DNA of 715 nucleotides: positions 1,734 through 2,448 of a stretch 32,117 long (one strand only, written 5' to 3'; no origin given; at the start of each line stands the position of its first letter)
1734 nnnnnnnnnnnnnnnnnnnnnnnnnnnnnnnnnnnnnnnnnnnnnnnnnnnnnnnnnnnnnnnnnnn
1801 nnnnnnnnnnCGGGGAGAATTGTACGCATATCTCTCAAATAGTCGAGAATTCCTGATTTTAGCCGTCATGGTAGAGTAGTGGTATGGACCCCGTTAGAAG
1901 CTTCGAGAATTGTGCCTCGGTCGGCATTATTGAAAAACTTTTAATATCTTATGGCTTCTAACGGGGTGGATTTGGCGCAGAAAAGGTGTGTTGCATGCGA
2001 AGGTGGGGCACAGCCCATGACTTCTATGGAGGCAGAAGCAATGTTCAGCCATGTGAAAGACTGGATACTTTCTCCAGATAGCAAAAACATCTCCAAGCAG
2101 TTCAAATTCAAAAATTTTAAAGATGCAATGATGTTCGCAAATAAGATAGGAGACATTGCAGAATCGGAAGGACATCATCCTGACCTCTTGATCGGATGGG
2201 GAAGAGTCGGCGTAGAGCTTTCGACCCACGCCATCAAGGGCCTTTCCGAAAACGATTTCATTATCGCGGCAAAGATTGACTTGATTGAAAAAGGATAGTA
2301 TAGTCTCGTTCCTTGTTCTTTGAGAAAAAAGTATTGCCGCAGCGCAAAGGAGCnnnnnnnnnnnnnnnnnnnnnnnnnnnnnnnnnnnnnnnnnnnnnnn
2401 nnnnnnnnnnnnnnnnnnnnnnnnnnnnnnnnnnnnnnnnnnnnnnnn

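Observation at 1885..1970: Second copy of the element splits the PCD start codon and supplies replacement starts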

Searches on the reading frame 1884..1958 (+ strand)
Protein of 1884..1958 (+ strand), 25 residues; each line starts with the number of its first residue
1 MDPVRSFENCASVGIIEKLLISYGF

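Call 53: search_protein_families(library=ncbifam, proteins=[window:1884-1958:+], max_evalue=10)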
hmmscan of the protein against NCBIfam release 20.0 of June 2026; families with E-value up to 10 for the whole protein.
seq(25 aa): 0 families

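Call 54: search_protein_families(library=pfam, proteins=[window:1884-1958:+], max_evalue=10)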
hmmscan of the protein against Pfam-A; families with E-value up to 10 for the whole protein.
seq(25 aa): 0 families
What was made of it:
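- On Rickettsia palindromic elements (RPE): The encoded peptides have no NCBIfam or Pfam match (calls 53, 54).
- Tried and rejected: None (calls 53, 54).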

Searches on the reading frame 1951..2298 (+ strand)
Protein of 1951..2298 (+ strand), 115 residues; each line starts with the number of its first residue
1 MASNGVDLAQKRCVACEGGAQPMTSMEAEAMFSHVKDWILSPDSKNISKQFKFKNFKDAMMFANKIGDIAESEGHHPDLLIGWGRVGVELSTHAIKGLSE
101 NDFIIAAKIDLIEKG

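Call 12: find_encoding_contigs(protein=window:1951-2298:+, flank=10000, max_places=10)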
Protein window:1951-2298:+ (115 aa): no gene with exactly this product is on record in the collection.

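Call 13: find_encoding_contigs(protein=window:1966-2298:+, flank=10000, max_places=10)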
Protein window:1966-2298:+ (110 aa): no gene with exactly this product is on record in the collection.

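Call 14: find_encoding_contigs(protein=window:1966-2295:+, flank=10000, max_places=10)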
Protein seq(110 aa) (110 aa): no gene with exactly this product is on record in the collection.
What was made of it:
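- Tried and rejected: Three start variants returned nothing (calls 12-14).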

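Call 30: find_homologous_proteins(query=window:1966-2295:+, max_evalue=1e-10)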
Query seq(110 aa) (110 aa): 2768 proteins with E <= 1e-10 among 2769 candidates; the best 120 are listed.
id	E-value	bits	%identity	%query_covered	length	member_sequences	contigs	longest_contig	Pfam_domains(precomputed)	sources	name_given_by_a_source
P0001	4.1e-67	241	99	100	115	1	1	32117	PF01329.25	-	-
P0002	1.2e-51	191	81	97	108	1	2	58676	PF01329.25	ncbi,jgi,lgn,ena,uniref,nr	ncbi:4a-hydroxytetrahydrobiopterin dehydratase [Candidatus Kaiserbacteria bacterium CG10_big_fil_rev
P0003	1.3e-50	188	80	97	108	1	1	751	PF01329.25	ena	-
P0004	3.7e-50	186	79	99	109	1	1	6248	PF01329.25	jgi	-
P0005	2.9e-49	183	77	99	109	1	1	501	PF01329.25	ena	-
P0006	1.7e-48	181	77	97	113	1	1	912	PF01329.25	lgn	-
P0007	1.7e-48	181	72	98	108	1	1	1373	PF01329.25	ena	-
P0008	2.8e-48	180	78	97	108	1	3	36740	PF01329.25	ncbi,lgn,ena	-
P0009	4.8e-48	179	77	97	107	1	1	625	PF01329.25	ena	-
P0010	8.5e-48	179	76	97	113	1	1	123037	PF01329.25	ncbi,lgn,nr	ncbi:4a-hydroxytetrahydrobiopterin dehydratase [Candidatus Kaiserbacteria bacterium]|nr:4a-hydroxyte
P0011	1.9e-46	174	72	99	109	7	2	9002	PF01329.25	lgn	-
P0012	2.0e-46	174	74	97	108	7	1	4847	PF01329.25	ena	-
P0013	2.7e-46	174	73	97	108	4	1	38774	PF01329.25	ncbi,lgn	-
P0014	5.7e-46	173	71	98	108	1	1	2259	PF01329.25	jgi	jgi:4a-hydroxytetrahydrobiopterin dehydratase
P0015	7.4e-46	172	75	97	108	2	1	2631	PF01329.25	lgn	-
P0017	8.6e-46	172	73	98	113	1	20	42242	PF01329.25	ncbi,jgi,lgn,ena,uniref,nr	ncbi:hypothetical protein A3H16_03740 [Candidatus Kaiserbacteria bacterium RIFCSPLOWO2_12_FULL_53_8]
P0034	1.5e-43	165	72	97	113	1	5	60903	PF01329.25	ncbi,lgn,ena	-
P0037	2.2e-43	164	70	97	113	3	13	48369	PF01329.25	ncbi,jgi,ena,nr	ncbi:hypothetical protein A2680_03115 [Candidatus Kaiserbacteria bacterium RIFCSPHIGHO2_01_FULL_55_3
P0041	3.2e-43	164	71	97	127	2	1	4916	PF01329.25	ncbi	-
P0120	2.6e-39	151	59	97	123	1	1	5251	PF01329.25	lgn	-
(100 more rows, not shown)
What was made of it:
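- Tried and rejected: The homologue search worked instead (call 30).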

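Call 33: find_encoding_contigs(protein=P0002, flank=3000, max_places=1)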
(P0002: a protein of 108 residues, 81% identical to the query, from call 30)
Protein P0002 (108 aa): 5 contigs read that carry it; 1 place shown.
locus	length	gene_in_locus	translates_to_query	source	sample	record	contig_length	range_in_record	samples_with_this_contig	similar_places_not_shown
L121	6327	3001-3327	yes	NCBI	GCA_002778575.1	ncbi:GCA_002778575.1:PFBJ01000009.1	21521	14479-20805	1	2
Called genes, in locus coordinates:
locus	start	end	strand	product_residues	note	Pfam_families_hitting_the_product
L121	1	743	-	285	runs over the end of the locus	PF03372:Exo_endo_phos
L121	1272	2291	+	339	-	PF00491:Arginase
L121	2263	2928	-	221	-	-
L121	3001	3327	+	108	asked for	PF01329:Pterin_4a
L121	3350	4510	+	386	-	PF11104:PilM_2, PF06723:MreB_Mbl (faint), PF14450:FtsA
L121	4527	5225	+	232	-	-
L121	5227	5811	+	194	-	PF04350:PilO (faint)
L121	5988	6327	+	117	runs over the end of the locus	-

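Call 34: find_encoding_contigs(protein=P0010, flank=3000, max_places=1)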
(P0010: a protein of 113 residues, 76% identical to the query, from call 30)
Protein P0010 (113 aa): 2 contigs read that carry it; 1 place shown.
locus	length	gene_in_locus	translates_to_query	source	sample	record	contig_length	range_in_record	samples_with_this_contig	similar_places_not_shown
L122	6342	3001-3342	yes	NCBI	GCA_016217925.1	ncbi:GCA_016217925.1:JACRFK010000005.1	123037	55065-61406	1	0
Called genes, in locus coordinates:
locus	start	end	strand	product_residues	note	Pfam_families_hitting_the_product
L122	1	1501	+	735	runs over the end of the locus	PF02743:dCache_1, PF00672:HAMP, PF00989:PAS (weak), PF13426:PAS_9 (weak), PF00512:HisKA, PF02518:HATPase_c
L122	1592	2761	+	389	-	PF04392:ABC_sub_bind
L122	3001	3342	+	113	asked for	PF01329:Pterin_4a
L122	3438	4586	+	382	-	PF06723:MreB_Mbl (faint), PF11104:PilM_2, PF14450:FtsA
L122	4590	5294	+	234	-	-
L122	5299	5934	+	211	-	PF04350:PilO (faint)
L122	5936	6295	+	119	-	-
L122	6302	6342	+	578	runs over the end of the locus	PF05157:MshEN, PF00437:T2SSE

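Call 35: find_encoding_contigs(protein=P0017, flank=3000, max_places=1)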
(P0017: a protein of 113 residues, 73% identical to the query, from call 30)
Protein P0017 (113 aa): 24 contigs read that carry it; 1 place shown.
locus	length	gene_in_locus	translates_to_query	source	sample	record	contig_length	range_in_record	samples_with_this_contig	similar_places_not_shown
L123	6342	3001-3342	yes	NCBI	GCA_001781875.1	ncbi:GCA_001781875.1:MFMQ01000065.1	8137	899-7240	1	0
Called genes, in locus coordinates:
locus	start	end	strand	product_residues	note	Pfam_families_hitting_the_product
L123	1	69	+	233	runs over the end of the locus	PF08241:Methyltransf_11, PF08242:Methyltransf_12 (weak), PF13649:Methyltransf_25, PF13489:Methyltransf_23 (weak)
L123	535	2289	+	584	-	-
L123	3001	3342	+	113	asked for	PF01329:Pterin_4a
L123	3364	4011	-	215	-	PF01797:Y1_Tnp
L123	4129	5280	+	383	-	PF06723:MreB_Mbl (faint), PF11104:PilM_2, PF14450:FtsA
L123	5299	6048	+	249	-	-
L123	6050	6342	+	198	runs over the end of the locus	PF04350:PilO (faint)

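Call 38: find_encoding_contigs(protein=P0037, flank=3000, max_places=1)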
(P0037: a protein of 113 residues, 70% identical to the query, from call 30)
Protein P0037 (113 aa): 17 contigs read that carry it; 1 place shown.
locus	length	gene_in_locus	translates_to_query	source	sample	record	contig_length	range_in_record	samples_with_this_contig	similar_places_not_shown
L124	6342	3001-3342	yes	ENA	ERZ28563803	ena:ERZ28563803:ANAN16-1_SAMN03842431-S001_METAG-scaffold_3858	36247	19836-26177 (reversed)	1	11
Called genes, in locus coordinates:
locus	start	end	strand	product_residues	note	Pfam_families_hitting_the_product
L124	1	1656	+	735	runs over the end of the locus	PF02743:dCache_1, PF00672:HAMP, PF00989:PAS (weak), PF13426:PAS_9 (weak), PF00512:HisKA, PF02518:HATPase_c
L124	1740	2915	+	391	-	PF04392:ABC_sub_bind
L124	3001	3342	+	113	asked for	PF01329:Pterin_4a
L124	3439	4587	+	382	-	PF11104:PilM_2, PF06723:MreB_Mbl (faint), PF14450:FtsA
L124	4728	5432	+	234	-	-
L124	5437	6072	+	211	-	-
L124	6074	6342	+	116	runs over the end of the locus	-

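Call 39: find_encoding_contigs(protein=P0034, flank=3000, max_places=1)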
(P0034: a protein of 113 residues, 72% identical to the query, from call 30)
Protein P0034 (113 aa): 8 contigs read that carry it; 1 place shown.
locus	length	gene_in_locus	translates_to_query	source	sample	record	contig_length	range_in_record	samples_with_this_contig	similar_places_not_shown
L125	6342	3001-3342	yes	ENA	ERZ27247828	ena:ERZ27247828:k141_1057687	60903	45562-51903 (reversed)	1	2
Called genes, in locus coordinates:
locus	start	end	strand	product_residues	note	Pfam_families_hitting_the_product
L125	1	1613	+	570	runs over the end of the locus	PF19077:Big_13 (faint)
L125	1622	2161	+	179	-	PF13098:Thioredoxin_2 (faint), PF08534:Redoxin, PF00578:AhpC-TSA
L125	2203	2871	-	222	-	-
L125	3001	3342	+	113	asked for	PF01329:Pterin_4a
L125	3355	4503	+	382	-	PF06723:MreB_Mbl (faint), PF11104:PilM_2, PF14450:FtsA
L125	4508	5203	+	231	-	-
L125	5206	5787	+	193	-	-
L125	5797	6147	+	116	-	-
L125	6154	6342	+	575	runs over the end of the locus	PF05157:MshEN, PF00437:T2SSE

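Call 40: find_encoding_contigs(protein=P0041, flank=3000, max_places=1)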
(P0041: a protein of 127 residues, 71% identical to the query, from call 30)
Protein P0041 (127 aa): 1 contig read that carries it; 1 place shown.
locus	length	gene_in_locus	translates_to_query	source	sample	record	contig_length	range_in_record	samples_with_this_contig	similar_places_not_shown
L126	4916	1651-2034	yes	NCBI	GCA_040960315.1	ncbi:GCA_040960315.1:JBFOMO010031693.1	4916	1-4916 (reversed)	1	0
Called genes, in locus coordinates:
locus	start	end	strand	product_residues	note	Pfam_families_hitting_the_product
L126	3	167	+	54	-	?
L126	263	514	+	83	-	PF13376:OmdA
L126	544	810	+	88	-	-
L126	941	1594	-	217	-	-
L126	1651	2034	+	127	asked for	PF01329:Pterin_4a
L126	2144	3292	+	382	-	PF11104:PilM_2, PF06723:MreB_Mbl (faint), PF14450:FtsA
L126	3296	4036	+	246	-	-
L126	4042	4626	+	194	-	PF04350:PilO (faint)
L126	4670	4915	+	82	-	?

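Call 41: find_encoding_contigs(protein=P0120, flank=3000, max_places=1)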
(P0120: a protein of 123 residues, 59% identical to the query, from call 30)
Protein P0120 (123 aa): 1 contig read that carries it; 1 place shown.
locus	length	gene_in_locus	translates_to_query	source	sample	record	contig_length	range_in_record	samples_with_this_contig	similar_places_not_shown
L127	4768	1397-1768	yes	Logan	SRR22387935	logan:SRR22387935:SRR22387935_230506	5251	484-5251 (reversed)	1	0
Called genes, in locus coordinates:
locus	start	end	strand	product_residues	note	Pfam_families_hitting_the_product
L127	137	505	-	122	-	PF01850:PIN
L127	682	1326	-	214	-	PF00156:Pribosyltran (weak)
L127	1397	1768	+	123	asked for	PF01329:Pterin_4a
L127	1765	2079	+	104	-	-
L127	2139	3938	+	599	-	-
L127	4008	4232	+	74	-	PF15919:HicB_lk_antitox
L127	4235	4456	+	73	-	PF07927:HicA_toxin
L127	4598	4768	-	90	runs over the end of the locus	-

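Call 49: find_related_loci(query=window:1966-2295:+, collection=metagenome_contigs, flank=1500)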
Query seq(110 aa) (110 aa) in metagenome_contigs; peptide patterns used: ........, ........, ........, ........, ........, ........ (x = any residue, [..] = any of these).
493 stretches matched a pattern; 249 encode a relative of the query (tblastn E <= 1e-3); the best 80 are kept; 80 distinct loci.
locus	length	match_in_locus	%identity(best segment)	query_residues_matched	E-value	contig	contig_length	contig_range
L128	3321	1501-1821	81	1-107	1e-57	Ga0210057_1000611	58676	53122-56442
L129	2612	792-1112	74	1-107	6e-53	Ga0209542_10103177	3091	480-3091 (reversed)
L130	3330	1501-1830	72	1-110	2e-52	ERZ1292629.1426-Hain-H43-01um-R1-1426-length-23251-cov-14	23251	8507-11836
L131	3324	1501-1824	73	1-108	1e-52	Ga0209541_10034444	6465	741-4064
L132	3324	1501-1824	71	1-108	4e-52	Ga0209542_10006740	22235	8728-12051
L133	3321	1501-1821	75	1-107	5e-52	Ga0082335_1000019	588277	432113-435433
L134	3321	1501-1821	72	1-107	5e-52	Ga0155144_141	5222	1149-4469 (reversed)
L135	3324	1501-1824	73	1-108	6e-52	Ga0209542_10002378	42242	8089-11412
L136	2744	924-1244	75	1-107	9e-52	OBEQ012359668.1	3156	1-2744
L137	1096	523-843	73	1-107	2e-54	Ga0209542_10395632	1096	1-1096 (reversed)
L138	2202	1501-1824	71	1-108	5e-51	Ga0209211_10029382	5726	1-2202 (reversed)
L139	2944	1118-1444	70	1-109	3e-51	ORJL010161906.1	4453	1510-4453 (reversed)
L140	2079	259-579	73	1-107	6e-51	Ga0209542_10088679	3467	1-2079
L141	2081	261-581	73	1-107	6e-51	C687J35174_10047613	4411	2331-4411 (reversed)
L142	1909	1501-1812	74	1-104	7e-51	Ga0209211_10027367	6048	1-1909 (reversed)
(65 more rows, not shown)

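Call 75: search_protein_families(library=pfam, proteins=[window:1966-2298:+], max_evalue=0.001)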
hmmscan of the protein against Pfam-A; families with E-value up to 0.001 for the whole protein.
window:1966-2298:+ (110 aa): 1 family
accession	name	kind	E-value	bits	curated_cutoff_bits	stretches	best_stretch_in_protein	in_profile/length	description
PF01329.24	Pterin_4a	-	2.4e-29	101.7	26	1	17-105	2-89/91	Pterin 4 alpha carbinolamine dehydratase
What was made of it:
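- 1951..2298 (+): PCD (pterin-4a-carbinolamine dehydratase) ORF starting from the element-internal ATG. The alternative start is GTG 1966. Pfam Pterin_4a, E = 2.4e-29 (call 75).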
